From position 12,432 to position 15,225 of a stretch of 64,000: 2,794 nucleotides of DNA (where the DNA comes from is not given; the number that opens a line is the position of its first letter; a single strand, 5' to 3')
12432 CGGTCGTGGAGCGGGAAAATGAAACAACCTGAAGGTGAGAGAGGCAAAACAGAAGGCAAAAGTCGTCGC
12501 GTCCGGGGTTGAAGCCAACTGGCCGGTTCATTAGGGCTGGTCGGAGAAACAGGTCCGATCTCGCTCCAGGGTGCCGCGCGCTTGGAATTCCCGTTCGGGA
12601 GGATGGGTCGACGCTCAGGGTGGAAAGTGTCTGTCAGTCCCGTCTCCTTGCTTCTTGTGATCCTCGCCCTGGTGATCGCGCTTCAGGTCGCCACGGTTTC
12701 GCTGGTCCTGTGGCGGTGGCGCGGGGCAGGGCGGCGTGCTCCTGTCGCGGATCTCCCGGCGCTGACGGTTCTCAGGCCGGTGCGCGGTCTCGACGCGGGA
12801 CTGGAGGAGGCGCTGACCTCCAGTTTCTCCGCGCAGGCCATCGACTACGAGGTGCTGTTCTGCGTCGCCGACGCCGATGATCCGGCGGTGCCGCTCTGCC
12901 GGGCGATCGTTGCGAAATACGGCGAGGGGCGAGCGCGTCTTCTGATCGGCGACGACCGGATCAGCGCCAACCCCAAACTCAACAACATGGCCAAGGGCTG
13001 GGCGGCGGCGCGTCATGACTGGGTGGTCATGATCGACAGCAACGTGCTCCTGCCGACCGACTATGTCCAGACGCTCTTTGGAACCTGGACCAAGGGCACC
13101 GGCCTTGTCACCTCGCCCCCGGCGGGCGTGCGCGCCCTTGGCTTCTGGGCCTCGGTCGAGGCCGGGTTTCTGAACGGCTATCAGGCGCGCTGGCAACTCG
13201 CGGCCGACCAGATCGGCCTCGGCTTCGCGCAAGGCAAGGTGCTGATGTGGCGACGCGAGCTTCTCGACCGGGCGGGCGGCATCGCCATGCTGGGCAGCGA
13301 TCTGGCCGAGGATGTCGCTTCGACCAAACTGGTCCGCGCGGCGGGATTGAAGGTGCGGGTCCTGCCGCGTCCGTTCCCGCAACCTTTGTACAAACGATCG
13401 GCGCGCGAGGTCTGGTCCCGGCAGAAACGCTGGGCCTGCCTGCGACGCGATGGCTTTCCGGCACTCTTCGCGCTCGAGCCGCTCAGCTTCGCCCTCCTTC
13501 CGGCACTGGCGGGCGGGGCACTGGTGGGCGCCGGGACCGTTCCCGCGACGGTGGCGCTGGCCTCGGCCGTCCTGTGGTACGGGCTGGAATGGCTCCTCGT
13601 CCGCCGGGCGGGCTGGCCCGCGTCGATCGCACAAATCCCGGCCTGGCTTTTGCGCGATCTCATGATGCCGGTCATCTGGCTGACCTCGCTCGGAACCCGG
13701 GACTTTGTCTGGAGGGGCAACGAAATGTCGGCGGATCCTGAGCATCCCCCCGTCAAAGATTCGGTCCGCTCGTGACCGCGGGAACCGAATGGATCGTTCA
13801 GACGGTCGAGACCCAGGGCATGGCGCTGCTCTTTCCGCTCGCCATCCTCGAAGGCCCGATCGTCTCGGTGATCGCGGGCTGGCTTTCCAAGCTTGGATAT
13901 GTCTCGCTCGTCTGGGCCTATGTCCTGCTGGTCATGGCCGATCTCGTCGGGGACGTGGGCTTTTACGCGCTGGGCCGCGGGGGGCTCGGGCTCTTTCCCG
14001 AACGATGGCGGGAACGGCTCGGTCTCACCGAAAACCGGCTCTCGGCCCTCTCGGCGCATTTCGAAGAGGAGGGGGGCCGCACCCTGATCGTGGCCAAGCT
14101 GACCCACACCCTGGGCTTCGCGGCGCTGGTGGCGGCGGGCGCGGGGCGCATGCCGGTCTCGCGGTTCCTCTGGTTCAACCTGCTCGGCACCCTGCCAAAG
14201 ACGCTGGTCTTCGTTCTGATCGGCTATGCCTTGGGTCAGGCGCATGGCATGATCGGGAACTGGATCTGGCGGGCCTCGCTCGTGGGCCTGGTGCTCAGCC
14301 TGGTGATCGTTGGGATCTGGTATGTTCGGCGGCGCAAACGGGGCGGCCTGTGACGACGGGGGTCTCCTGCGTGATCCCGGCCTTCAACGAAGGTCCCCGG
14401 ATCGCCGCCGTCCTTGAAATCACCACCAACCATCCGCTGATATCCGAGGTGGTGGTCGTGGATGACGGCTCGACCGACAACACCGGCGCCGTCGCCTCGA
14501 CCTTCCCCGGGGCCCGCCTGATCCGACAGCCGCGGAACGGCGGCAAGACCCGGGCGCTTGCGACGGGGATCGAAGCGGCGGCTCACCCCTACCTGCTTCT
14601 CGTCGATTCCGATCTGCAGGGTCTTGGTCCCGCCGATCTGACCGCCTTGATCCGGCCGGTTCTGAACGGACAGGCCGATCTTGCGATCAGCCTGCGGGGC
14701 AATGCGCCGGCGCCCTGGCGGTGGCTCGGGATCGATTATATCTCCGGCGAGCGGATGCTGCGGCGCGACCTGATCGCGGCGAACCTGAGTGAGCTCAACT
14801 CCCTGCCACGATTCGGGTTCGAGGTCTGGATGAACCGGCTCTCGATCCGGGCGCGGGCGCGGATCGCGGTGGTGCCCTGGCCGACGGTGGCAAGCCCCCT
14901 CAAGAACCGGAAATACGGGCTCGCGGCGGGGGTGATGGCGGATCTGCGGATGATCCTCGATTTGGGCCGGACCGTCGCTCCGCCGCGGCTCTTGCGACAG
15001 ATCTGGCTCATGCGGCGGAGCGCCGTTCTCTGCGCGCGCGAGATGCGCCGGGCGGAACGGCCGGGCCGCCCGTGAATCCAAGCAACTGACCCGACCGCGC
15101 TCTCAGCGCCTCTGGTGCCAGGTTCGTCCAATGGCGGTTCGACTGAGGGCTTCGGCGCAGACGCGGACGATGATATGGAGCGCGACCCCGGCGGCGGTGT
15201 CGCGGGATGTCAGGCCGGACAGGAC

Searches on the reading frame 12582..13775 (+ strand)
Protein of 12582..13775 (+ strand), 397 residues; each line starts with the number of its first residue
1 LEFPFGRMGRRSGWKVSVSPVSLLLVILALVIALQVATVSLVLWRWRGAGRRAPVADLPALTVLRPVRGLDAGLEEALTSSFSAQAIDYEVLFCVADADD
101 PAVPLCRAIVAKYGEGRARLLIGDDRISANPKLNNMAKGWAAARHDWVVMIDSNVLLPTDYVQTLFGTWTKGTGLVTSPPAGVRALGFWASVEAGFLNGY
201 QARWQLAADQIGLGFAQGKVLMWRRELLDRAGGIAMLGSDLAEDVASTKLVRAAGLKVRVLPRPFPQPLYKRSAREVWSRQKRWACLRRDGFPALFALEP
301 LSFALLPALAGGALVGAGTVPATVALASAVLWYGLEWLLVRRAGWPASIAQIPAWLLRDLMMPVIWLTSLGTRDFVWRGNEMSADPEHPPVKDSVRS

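Call 9: search_protein_families(library=pfam, proteins=[window:12582-13775:+], max_evalue=0.001)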
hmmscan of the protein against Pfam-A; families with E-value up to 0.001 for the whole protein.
window:12582-13775:+ (397 aa): 3 families
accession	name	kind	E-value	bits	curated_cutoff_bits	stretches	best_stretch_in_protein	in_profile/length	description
PF13506.12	Glyco_transf_21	-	7.6e-53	179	21.7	1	119-285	5-173/174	Glycosyl transferase family 21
PF13641.12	Glyco_tranf_2_3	-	2.8e-16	60.7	27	1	71-286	13-229/230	Glycosyltransferase like family 2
PF13632.12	Glyco_trans_2_3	-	1.5e-09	38.4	27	1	147-333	1-195/198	Glycosyl transferase family group 2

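Call 49: search_protein_families(library=ncbifam, proteins=[window:12582-13775:+], max_evalue=0.01)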
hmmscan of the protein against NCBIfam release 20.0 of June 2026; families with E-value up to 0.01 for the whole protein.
window:12582-13775:+ (397 aa): 2 families
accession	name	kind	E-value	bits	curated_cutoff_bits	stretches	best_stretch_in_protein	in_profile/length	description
TIGR03472.1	HpnI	equivalog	9.5e-53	179.3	310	1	22-385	5-365/373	bacteriohopanetetrol glucosamine biosynthesis glycosyltransferase HpnI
TIGR03469.1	HpnB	hypoth_equivalog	0.00042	19.4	379.25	1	27-299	6-295/386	hopene-associated glycosyltransferase HpnB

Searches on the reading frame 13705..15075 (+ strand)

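Call 9: search_protein_families(library=pfam, proteins=[window:13705-15075:+], max_evalue=0.001)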
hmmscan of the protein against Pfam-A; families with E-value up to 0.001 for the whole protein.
window:13705-15075:+ (456 aa): 2 families
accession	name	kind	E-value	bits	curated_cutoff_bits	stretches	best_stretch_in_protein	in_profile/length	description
PF00535.33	Glycos_transf_2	-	3.3e-22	79.6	23.3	1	221-333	1-117/168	Glycosyl transferase family 2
PF13641.12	Glyco_tranf_2_3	-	4.9e-07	30.4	27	1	220-303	3-96/230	Glycosyltransferase like family 2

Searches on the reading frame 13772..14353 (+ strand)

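Call 49: search_protein_families(library=ncbifam, proteins=[window:13772-14353:+], max_evalue=0.01)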
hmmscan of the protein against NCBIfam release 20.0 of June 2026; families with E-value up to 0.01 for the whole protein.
window:13772-14353:+ (193 aa): 3 families
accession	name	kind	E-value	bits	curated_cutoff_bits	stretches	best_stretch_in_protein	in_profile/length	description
NF052604.1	UndecprPTUtpABac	equivalog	2.6e-13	50.5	250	1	9-185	12-187/198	undecaprenyl phosphate transporter UptA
NF008102.0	PRK10847.1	equivalog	2.1e-11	44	236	1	26-190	49-212/219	DedA family protein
NF052605.1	UndecprPTUptAStph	equivalog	4.5e-05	23.5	300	1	24-180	28-189/197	undecaprenyl phosphate transporter UptA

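Call 50: search_protein_families(library=pfam, proteins=[window:13772-14353:+], max_evalue=0.01)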
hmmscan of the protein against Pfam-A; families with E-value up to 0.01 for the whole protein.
window:13772-14353:+ (193 aa): 1 family
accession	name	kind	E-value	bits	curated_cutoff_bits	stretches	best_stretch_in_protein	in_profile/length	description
PF09335.16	VTT_dom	-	1.2e-13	52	33.9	1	33-152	8-122/123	VTT domain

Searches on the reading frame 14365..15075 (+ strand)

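Call 49: search_protein_families(library=ncbifam, proteins=[window:14365-15075:+], max_evalue=0.01)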
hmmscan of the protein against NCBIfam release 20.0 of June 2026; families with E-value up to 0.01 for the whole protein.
window:14365-15075:+ (236 aa): 15 families
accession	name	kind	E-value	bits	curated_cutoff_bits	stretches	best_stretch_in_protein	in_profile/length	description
TIGR04182.1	glyco_TIGR04182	equivalog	1.6e-14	54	325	1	3-109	5-107/293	S-layer glycoprotein N-glycosyltransferase AglJ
NF058614.1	PPMAGASynPpgS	equivalog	2.1e-12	47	370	1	3-111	5-113/226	polyprenyl-phospho-N-acetylgalactosaminyl synthase PpgS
NF010496.0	PRK13915.1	equivalog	4.7e-11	42.3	262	1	1-102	34-145/307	glucosyl-3-phosphoglycerate synthase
TIGR04283.1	glyco_like_mftF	equivalog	2.5e-10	40.3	182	1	1-102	2-99/221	TIGR04283 family arsenosugar biosynthesis glycosyltransferase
TIGR03937.1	PgaC_IcaA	equivalog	7.3e-10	38.4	422.3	1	1-83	48-135/407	poly-beta-1,6-N-acetyl-D-glucosamine synthase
NF041875.1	EPS_EpsD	equivalog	9.4e-10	38.4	370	1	1-85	2-91/325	exopolysaccharide biosynthesis glycosyltransferase EpsD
NF007482.0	PRK10073.1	equivalog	1.3e-08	34.2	423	1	1-84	9-96/334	glycosyltransferase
TIGR03965.1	mycofact_glyco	equivalog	2.2e-08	33.4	280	1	2-84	78-165/467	mycofactocin biosynthesis glycosyltransferase MftF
TIGR03469.1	HpnB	hypoth_equivalog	9.7e-06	24.8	379.25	1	2-107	48-168/386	hopene-associated glycosyltransferase HpnB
NF050819.1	PolSacchBiosHfsG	equivalog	6.7e-05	22.2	500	1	1-85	15-103/302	polysaccharide biosynthesis protein HfsG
NF041391.1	DPhHxTase_Halo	equivalog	0.0002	20.4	375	1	6-83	3-78/213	dolichyl-phosphate hexose transferase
NF047588.1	GlcsyltransPgfSStrep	equivalog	0.00028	20.2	500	1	22-86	30-98/308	glycosyltransferase PgfS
NF007986.1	PRK10714.1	equivalog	0.00069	18.7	529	1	1-96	9-112/316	undecaprenyl-phosphate 4-deoxy-4-formamido-L-arabinose transferase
NF045692.1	OglycostaseCruG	equivalog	0.0051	15.8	600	1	1-44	44-88/386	2'-O-glycosyltransferase CruG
TIGR04242.1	nodulat_NodC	equivalog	0.0057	15.7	550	1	3-83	53-141/395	chitooligosaccharide synthase NodC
